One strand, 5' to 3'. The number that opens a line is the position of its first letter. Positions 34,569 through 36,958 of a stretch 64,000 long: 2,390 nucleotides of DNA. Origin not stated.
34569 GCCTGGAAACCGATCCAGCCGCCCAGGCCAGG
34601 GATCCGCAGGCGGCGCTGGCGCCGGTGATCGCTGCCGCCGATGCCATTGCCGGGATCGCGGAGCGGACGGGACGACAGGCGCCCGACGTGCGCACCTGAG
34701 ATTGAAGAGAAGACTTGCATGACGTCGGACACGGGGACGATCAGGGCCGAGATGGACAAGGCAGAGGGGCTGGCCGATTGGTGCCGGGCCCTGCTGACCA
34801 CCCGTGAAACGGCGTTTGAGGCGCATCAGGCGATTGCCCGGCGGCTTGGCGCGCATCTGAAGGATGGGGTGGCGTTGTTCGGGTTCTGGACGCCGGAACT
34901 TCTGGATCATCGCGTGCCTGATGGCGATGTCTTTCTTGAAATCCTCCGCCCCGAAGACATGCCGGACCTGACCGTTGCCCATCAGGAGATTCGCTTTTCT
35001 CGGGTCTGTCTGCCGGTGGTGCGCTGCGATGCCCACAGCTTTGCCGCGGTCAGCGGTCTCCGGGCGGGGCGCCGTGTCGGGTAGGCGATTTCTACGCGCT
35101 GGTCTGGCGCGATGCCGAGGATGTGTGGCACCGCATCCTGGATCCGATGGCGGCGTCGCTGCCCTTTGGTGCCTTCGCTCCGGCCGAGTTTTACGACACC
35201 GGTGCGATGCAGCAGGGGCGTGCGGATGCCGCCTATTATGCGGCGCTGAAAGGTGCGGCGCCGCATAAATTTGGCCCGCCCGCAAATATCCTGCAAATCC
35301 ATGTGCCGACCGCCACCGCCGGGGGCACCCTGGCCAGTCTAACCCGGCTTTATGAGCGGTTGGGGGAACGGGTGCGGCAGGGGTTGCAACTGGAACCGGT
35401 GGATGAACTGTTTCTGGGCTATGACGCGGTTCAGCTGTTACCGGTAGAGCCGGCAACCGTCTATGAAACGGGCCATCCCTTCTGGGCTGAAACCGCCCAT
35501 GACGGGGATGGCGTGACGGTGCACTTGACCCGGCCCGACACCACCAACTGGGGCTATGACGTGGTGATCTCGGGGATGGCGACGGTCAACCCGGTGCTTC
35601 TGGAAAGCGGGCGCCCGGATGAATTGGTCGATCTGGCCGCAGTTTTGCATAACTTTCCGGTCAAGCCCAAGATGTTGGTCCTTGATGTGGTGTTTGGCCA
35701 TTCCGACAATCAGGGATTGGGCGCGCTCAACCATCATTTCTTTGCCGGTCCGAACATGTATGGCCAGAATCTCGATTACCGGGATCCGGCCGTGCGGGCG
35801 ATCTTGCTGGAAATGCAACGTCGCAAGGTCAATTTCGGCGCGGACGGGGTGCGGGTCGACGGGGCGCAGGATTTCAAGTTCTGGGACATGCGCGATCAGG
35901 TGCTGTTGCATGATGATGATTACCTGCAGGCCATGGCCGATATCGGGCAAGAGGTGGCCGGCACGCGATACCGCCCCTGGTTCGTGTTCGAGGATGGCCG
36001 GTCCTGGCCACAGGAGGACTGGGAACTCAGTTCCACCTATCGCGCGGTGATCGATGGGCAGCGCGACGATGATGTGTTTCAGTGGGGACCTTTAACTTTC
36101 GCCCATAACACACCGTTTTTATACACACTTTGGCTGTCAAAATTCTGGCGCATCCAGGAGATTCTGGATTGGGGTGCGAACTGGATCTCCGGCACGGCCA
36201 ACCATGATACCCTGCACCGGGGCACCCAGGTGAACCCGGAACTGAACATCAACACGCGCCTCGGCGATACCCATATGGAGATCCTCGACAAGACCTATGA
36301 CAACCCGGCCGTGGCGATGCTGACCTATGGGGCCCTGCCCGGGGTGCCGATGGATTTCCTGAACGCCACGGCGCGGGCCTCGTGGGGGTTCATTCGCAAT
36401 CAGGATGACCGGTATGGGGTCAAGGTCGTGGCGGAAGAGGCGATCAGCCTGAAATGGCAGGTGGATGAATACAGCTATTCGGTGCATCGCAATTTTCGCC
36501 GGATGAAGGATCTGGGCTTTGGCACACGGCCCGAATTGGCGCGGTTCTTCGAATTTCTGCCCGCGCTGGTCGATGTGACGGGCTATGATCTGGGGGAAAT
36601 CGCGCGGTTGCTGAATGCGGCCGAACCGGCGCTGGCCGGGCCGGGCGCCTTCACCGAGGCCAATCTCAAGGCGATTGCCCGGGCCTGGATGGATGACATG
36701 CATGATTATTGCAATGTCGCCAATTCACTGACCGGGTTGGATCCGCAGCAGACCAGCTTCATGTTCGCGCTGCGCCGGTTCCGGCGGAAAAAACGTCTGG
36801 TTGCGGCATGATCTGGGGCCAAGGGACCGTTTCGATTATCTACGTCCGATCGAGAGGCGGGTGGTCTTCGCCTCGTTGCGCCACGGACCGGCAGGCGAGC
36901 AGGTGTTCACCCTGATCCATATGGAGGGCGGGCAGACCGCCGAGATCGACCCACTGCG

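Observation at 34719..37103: Divergent GH13 enzyme at the end of the glycogen cluster, broken by two homopolymer frameshifts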

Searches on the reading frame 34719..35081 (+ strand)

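Call 6: search_protein_families(library=ncbifam, proteins=[window:34719-35081:+], max_evalue=0.01)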
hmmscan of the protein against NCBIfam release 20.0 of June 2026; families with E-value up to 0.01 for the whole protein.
window:34719-35081:+ (121 aa): 0 families

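Call 7: search_protein_families(library=pfam, proteins=[window:34719-35081:+], max_evalue=0.01)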
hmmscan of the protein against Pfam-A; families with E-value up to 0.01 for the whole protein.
window:34719-35081:+ (121 aa): 1 family
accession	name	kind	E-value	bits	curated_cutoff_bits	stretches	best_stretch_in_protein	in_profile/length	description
PF14872.12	GHL5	-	6.7e-18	64.6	23.7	1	18-119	2-104/809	Hypothetical glycoside hydrolase 5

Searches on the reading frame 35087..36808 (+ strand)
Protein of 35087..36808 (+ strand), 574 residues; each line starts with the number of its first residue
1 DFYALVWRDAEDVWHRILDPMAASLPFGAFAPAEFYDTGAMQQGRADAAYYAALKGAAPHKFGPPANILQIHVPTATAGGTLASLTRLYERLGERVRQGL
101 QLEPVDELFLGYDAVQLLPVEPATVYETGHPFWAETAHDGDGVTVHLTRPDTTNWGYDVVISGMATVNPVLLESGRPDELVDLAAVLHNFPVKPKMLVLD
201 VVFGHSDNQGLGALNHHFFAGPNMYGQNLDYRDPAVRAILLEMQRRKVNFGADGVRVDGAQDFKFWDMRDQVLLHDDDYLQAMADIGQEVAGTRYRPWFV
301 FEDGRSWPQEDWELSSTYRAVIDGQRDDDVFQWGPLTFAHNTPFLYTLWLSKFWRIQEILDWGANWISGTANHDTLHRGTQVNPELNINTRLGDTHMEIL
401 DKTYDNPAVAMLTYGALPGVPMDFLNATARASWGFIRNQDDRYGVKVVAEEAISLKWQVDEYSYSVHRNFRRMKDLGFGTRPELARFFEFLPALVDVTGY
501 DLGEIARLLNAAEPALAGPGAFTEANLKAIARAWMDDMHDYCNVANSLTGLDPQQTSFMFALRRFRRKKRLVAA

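Call 6: search_protein_families(library=ncbifam, proteins=[window:35087-36808:+], max_evalue=0.01)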
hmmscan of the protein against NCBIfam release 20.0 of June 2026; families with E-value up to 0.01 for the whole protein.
window:35087-36808:+ (574 aa): 0 families

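Call 7: search_protein_families(library=pfam, proteins=[window:35087-36808:+], max_evalue=0.01)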
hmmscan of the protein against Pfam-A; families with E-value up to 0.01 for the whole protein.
window:35087-36808:+ (574 aa): 1 family
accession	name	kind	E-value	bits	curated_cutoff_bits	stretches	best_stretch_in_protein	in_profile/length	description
PF14872.12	GHL5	-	8.6e-192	639.8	23.7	2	2-510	110-637/809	Hypothetical glycoside hydrolase 5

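Call 13: find_homologous_proteins(query=window:35087-36808:+)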
Query window:35087-36808:+ (574 aa): 1723 proteins with E <= 0.001 among 8000 candidates; the best 120 are listed.
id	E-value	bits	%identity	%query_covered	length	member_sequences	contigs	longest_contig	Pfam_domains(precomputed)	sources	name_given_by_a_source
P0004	0.0e+0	1092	83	99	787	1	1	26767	PF14872.13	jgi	jgi:hypothetical protein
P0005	0.0e+0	1089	81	99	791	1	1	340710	PF14872.13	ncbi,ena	-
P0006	0.0e+0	1079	81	99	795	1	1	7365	PF14872.13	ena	-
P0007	0.0e+0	1065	81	99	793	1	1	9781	PF14872.13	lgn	-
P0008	0.0e+0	1065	81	99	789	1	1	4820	PF14872.13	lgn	-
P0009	0.0e+0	1064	80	99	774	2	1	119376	PF14872.13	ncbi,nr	ncbi:hypothetical protein JM664_18110 [Rhodobacteraceae bacterium MCCB 386]|nr:hypothetical protein 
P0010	0.0e+0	1059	80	99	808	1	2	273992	PF14872.13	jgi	-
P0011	0.0e+0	1055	80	99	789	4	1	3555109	PF14872.13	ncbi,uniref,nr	ncbi:hypothetical protein roselon_02205 [Roseibacterium elongatum DSM 19469]|uniref:Uncharacterized 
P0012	0.0e+0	1052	79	99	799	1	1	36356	PF14872.13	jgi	-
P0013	0.0e+0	1049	80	99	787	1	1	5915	PF14872.13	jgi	-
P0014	0.0e+0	1048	78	99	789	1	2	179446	PF14872.13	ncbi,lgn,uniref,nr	ncbi:glucosylglycerol hydrolase [Tranquillimonas alkanivorans]|uniref:Hypothetical glycoside hydrola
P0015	0.0e+0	1048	79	99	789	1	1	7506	PF14872.13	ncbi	ncbi:MAG: glucosylglycerol hydrolase [Rubricella sp.]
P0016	0.0e+0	1048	79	99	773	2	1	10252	PF14872.13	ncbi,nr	ncbi:MAG: hypothetical protein LJE62_14930, partial [Silicimonas sp.]|nr:hypothetical protein [Silic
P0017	0.0e+0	1047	79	97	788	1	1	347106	PF14872.13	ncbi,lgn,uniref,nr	ncbi:putative glycoside hydrolase-like family 5 (GHL5) protein [Palleronia aestuarii]|uniref:Putativ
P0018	0.0e+0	1047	79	99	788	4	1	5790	PF14872.13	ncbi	-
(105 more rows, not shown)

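Call 19: find_encoding_contigs(protein=P0005, flank=10000, max_places=2)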
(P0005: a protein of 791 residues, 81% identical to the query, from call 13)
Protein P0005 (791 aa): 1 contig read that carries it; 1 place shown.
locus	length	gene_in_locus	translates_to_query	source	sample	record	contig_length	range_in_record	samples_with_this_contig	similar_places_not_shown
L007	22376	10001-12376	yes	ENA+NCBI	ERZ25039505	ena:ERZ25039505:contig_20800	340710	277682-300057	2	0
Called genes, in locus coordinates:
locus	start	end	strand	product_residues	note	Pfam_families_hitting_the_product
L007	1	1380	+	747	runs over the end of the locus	PF22019:GlgB_N, PF02922:CBM_48, PF00128:Alpha-amylase (faint), PF02806:Alpha-amylase_C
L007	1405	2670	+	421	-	PF00483:NTP_transferase, PF12804:NTP_transf_3 (weak), PF24894:Hexapep_GlmU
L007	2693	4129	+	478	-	PF08323:Glyco_transf_5, PF13439:Glyco_transf_4 (weak), PF00534:Glycos_transf_1, PF13692:Glyco_trans_1_4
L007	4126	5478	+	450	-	PF02922:CBM_48, PF00128:Alpha-amylase (weak)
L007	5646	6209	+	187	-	-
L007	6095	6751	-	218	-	-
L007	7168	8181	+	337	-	PF02446:Glyco_hydro_77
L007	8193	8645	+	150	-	PF02878:PGM_PMM_I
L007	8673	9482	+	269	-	PF02879:PGM_PMM_II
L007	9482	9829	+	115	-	PF24947:PGM1_C_vert_fung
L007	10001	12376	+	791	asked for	PF14872:GHL5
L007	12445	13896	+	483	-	PF00370:FGGY_N, PF02782:FGGY_C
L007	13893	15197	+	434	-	PF01261:AP_endonuc_2 (weak), PF27526:XylA2_C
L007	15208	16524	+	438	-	PF00034:Cytochrom_C (faint), PF03150:CCP_MauG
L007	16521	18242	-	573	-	PF01839:FG-GAP (faint), PF13517:FG-GAP_3, PF07593:UnbV_ASPIC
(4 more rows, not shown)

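Call 20: find_encoding_contigs(protein=P0004, flank=10000, max_places=2)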
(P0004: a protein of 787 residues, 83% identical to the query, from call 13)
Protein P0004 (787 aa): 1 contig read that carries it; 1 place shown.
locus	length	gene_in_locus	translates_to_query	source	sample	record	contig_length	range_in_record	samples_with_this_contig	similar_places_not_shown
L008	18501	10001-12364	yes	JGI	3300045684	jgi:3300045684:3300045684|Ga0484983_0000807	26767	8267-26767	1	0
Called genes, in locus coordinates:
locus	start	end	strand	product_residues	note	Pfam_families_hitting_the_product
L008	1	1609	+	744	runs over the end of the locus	PF22019:GlgB_N, PF02922:CBM_48, PF00128:Alpha-amylase (faint), PF02806:Alpha-amylase_C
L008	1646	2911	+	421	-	PF00483:NTP_transferase, PF24894:Hexapep_GlmU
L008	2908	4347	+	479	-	PF08323:Glyco_transf_5, PF13579:Glyco_trans_4_4 (faint), PF13439:Glyco_transf_4, PF00534:Glycos_transf_1, PF13692:Glyco_trans_1_4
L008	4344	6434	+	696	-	PF02922:CBM_48, PF00128:Alpha-amylase, PF21331:Isoamylase_C (weak)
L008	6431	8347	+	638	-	PF02446:Glyco_hydro_77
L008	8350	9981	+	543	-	PF02878:PGM_PMM_I, PF02879:PGM_PMM_II, PF02880:PGM_PMM_III, PF24947:PGM1_C_vert_fung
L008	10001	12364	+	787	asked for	PF14872:GHL5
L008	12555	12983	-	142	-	PF04828:GFA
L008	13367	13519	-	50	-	-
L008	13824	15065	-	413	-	PF03441:FAD_binding_7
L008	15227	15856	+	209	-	PF00574:CLP_protease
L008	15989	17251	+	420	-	PF06689:zf-C4_ClpX, PF01078:Mg_chelatase (faint), PF05496:RuvB_N (faint), PF00004:AAA, PF07724:AAA_2, PF07728:AAA_5 (weak), PF13401:AAA_22 (faint), PF10431:ClpB_D2-small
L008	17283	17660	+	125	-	PF01042:Ribonuc_L-PSP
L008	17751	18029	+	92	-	PF02195:ParB_N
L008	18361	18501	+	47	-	?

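Call 50: search_solved_structures(query=window:35087-36808:+, max_evalue=0.01, show_alignments=2)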
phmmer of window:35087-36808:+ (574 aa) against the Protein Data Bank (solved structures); distinct sequences matched with E-value up to 0.01: 0.

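Call 60: search_protein_representatives(protein=window:35087-36808:+)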
Query: 574 residues. Proteins with E-value up to 0.001 (for the whole library): 173; up to 1e-10: 137; up to 1e-30: 73. The best 150 are listed.
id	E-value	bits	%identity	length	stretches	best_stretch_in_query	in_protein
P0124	2.8e-220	749.3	59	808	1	2-569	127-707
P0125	2.4e-190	650.5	54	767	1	1-569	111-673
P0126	3.1e-175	600.6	52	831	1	2-570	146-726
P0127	2.1e-171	587.9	51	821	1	2-573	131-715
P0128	3.8e-170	583.8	49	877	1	2-569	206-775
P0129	6.9e-166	569.7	52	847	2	16-510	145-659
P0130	1.7e-165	568.4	50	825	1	10-569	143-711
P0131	1.1e-161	555.8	49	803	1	16-569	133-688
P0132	3.5e-158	544.3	49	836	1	12-569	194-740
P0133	1.4e-150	519.1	59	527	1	153-569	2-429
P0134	2.0e-149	515.3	46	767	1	3-569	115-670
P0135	4.6e-148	510.9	49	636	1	2-502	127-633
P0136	5.5e-146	504.0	41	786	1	18-568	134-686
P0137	3.4e-143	494.8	42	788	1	13-569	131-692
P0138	1.8e-142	492.4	81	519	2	293-486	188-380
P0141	6.3e-139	480.7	47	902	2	15-510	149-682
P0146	1.8e-132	459.3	44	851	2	61-573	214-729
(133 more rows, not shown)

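Call 63: search_solved_structures(query=A1, max_evalue=1, show_alignments=2)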
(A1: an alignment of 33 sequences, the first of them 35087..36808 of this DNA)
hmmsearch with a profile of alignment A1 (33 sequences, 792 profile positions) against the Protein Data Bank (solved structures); distinct sequences matched with E-value up to 1: 104 (the best 60 are shown).
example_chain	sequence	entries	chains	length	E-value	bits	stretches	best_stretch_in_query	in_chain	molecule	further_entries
3faw_A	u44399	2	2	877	6.2e-08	34.3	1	259-389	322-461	Reticulocyte binding protein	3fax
2wan_A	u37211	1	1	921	2.3e-07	32.4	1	270-385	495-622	PULLULANASE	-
3wdh_A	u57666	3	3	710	2.3e-07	32.4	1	276-394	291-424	Type I pullulanase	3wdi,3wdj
2bhu_A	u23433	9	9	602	6.3e-07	31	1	281-387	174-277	MALTOOLIGOSYLTREHALOSE TREHALOHYDROLASE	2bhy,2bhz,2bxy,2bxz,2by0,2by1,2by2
4j7r_A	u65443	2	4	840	7.5e-07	30.7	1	302-404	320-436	Isoamylase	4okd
1eha_A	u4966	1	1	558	1.3e-06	29.9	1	277-392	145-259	GLYCOSYLTREHALOSE TREHALOHYDROLASE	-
3vgg_A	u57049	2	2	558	1.3e-06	29.9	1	277-392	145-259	Malto-oligosyltrehalose trehalohydrolase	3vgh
1eh9_A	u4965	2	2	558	1.3e-06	29.9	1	277-392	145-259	GLYCOSYLTREHALOSE TREHALOHYDROLASE | Malto-oligosyltrehalose trehalohydrolase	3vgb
3m07_A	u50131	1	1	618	1.3e-06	29.9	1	281-392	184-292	Putative alpha amylase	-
6jhi_A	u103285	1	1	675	4.9e-06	28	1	279-396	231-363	Pulullanase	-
6jeq_A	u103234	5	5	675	4.9e-06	28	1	279-396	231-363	Pulullanase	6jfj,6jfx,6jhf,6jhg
9qf8_A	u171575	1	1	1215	9.7e-06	27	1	277-395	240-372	Ruminococcus bromii Amy10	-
6joy_A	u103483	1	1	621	1.6e-05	26.3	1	274-398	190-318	1,4-alpha-glucan branching enzyme GlgB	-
3vgd_A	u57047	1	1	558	1.8e-05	26.1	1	277-391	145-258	Malto-oligosyltrehalose trehalohydrolase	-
3vge_A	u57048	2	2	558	3.8e-05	25.1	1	277-390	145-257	Malto-oligosyltrehalose trehalohydrolase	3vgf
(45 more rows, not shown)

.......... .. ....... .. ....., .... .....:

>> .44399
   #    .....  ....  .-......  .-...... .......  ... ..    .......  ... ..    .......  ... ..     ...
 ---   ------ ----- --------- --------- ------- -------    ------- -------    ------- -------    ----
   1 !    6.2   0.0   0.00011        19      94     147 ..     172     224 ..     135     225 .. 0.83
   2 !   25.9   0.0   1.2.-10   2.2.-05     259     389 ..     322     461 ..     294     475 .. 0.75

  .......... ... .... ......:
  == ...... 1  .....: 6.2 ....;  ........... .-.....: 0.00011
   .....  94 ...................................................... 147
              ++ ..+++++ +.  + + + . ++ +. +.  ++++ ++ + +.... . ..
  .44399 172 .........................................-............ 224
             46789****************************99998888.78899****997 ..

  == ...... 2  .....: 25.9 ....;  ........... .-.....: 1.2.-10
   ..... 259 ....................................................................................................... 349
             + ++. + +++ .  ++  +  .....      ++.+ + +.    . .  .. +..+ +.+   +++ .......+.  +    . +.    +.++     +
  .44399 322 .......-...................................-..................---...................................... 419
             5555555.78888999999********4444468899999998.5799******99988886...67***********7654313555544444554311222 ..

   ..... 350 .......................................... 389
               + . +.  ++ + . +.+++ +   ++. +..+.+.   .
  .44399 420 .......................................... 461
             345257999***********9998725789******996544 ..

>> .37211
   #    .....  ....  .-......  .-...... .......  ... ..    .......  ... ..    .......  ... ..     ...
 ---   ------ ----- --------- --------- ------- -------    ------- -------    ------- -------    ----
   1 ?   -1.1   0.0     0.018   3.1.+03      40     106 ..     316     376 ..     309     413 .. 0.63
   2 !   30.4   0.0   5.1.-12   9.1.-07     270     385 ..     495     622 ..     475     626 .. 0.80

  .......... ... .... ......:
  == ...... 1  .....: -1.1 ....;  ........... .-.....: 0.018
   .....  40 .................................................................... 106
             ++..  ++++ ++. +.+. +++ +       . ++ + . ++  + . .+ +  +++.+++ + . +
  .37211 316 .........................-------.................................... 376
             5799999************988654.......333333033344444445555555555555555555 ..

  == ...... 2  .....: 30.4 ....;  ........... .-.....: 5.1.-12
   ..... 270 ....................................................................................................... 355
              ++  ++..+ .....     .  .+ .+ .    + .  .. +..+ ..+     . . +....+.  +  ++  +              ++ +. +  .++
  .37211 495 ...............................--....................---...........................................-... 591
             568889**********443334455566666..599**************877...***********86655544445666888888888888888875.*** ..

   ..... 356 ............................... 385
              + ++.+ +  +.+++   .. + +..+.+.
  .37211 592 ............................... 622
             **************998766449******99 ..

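Call 71: list_cluster_members(proteins=[P0124, P0125, P0126, P0127, P0128, P0129, P0130, P0132, P0141, P0146])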
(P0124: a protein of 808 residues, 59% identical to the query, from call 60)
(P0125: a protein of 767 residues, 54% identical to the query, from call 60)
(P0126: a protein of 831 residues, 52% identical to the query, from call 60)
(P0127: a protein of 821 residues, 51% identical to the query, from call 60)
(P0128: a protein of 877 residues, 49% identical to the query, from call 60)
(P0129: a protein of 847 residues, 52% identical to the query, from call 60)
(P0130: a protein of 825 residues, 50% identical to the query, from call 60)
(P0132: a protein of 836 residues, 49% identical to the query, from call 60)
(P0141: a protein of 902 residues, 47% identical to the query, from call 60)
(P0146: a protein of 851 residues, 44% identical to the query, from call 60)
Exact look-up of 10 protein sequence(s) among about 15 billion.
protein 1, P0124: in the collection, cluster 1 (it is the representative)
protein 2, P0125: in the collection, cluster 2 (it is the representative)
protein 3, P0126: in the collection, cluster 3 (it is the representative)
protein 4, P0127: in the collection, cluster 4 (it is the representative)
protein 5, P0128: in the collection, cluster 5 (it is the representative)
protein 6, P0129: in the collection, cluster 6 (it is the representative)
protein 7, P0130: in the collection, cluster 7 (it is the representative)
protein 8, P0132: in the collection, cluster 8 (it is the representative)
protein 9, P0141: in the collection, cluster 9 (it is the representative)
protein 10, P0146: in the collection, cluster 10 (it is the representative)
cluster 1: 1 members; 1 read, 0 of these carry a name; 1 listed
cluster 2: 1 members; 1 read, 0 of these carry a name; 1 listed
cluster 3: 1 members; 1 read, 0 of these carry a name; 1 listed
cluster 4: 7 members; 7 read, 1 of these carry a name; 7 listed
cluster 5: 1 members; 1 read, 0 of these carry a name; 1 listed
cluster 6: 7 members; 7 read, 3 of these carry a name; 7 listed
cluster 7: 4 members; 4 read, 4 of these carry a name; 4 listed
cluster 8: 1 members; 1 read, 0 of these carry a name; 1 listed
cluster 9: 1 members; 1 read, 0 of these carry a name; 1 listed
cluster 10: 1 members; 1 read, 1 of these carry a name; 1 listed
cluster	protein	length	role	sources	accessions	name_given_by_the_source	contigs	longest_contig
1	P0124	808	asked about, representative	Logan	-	-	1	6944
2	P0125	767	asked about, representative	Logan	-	-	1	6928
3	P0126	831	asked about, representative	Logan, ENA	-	-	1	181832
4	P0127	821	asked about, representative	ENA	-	-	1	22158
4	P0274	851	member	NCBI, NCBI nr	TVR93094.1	MAG: alpha-amylase [Trueperaceae bacterium]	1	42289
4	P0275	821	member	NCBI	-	-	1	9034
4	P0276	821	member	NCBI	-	-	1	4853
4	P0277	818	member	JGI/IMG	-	-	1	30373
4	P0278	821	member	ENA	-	-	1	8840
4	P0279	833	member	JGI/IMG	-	-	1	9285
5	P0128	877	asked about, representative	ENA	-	-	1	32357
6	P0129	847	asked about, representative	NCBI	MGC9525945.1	MAG: glucosylglycerol hydrolase [Limnospira sp.]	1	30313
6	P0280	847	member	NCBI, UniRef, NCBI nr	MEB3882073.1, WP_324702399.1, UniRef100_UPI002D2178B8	glucosylglycerol hydrolase [Lyngbya sp. CCY1209] | glucosylglycerol hydrolase n=1 Tax=Lyngbya sp. CCY1209 TaxID=2886103 RepID=UPI002D2178B8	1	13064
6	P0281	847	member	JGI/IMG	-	hypothetical protein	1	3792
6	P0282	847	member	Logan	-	-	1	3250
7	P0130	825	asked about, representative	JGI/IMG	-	hypothetical protein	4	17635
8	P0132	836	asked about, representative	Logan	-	-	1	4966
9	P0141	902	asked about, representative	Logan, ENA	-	-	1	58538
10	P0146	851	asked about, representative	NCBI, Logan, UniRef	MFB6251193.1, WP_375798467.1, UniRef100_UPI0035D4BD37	MAG: glucosylglycerol hydrolase [Halobellus sp.] | glucosylglycerol hydrolase n=1 Tax=Halobellus sp. TaxID=1979212 RepID=UPI0035D4BD37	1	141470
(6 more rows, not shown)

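Call 72: predict_structure(alignment_id=A1)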
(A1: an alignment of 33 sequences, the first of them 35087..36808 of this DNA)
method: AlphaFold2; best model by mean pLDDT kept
length: 574 residues; sequences in the alignment: 33
mean_pLDDT: 91.1   pTM: 0.92
mean pLDDT of the five models: 91.1, 89.8, 88.8, 87.4, 85.2
residues with pLDDT >= 90: 396; 70-90: 168; 50-70: 10; < 50: 0
segments of 3 or more residues with pLDDT < 50: none
pLDDT, mean of each block of 10 residues (from residue 1): 73 81 77 81 94 86 94 96 98 97 97 96 82 82 82 85 77 92 98 96 88 84 88 90 92 94 90 92 93 93 89 89 91 92 92 93 93 95 93 95 95 93 97 89 91 94 96 98 96 95 98 94 97 95 94 96 92 77
secondary structure, 60 per line:
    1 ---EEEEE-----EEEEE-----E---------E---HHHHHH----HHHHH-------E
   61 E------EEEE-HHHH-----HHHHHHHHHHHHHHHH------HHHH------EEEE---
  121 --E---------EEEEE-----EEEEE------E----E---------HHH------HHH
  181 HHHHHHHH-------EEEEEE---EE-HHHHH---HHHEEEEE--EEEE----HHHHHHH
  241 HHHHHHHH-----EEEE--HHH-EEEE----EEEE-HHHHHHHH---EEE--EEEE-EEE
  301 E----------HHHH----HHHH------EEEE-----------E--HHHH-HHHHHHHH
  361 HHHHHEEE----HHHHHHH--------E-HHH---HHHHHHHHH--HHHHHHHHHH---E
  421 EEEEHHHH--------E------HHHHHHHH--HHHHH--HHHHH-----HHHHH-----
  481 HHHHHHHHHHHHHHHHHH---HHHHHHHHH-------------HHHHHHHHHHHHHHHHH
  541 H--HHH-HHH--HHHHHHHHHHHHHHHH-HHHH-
elements in order: E4-8 E14-18 H38-43 H48-52 E68-71 H73-76 H82-97 H104-107 E114-117 E133-137 E143-147 H178-188 E196-201 H208-212 E219-223 E226-229 H234-248 E254-257 E264-267 E272-275 H277-284 E288-290 E293-296 E298-301 H312-315 H320-323 E330-333 H348-351 H353-365 E366-368 H373-379 H396-404 H407-416 E420-424 H425-428 H444-451 H454-458 H461-465 H471-475 H481-498 H502-510 H524-541 H553-568 H570-573

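Call 75: fold_search(model_id=the predicted structure, library=pdb)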
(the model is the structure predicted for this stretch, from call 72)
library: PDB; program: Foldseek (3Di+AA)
matches with E <= 10: 1233; with E <= 0.001: 290
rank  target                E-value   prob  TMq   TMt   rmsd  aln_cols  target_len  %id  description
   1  2bhu                  1.2e-13  1.00  0.49  0.49  10.3       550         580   17  Crystal structure of Deinococcus radiodurans maltooligosyltrehalose trehalohydrolase (released 2005-03-31)
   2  2bhz_A                1.5e-12  1.00  0.50  0.48   9.9       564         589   16  Crystal structure of Deinococcus radiodurans maltooligosyltrehalose trehalohydrolase in complex with maltose (released 2005-03-31)
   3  3vge                  1.1e-11  1.00  0.49  0.50  12.0       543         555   15  Crystal structure of glycosyltrehalose trehalohydrolase (D252S) (released 2012-06-20)
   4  3vgb                  1.9e-11  1.00  0.46  0.48  11.9       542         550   16  Crystal structure of glycosyltrehalose trehalohydrolase (GTHase) from Sulfolobus solfataricus KM1 (released 2012-06-20)
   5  3vgd                  1.4e-10  1.00  0.48  0.50  12.1       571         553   16  Ctystal structure of glycosyltrehalose trehalohydrolase (D252E) (released 2012-06-20)
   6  3m07                  1.5e-10  1.00  0.48  0.47  12.7       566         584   15  1.4 Angstrom Resolution Crystal Structure of Putative alpha Amylase from Salmonella typhimurium. (released 2010-03-16)
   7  3vgg_A                1.8e-10  1.00  0.45  0.46  12.2       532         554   16  Crystal structure of glycosyltrehalose trehalohydrolase (E283Q) complexed with maltoheptaose (released 2012-06-20)
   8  8dl1_D                5.5e-10  1.00  0.43  0.36  13.7       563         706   13  BoGH13ASus-E523Q from Bacteroides ovatus bound to maltoheptaose (released 2023-05-24)
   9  8dge_B                7.9e-10  1.00  0.41  0.34  14.0       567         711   13  BoGH13ASus from Bacteroides ovatus (released 2023-05-24)
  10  8dl1_A                7.9e-10  1.00  0.41  0.34  13.9       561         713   14  BoGH13ASus-E523Q from Bacteroides ovatus bound to maltoheptaose (released 2023-05-24)
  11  8dl2_D                9.2e-10  1.00  0.41  0.34  13.9       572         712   13  BoGH13ASus from Bacteroides ovatus bound to acarbose (released 2023-05-24)
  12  3wdj_A                1.0e-09  1.00  0.45  0.39  10.6       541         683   14  Crystal structure of Pullulanase complexed with maltotetraose from Anoxybacillus sp. LM18-11 (released 2014-04-30)
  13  4j7r_A                2.6e-09  1.00  0.35  0.26  16.4       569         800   14  Crystal Structure of Chlamydomonas reinhardtii Isoamylase 1 (ISA1) (released 2014-03-19)
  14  8dl2_B                2.8e-09  1.00  0.41  0.34  14.1       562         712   14  BoGH13ASus from Bacteroides ovatus bound to acarbose (released 2023-05-24)
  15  3wdi_A                4.7e-09  1.00  0.45  0.38  10.7       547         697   14  Crystal structure of Pullulanase complexed with maltotriose from Anoxybacillus sp. LM18-11 (released 2014-06-04)
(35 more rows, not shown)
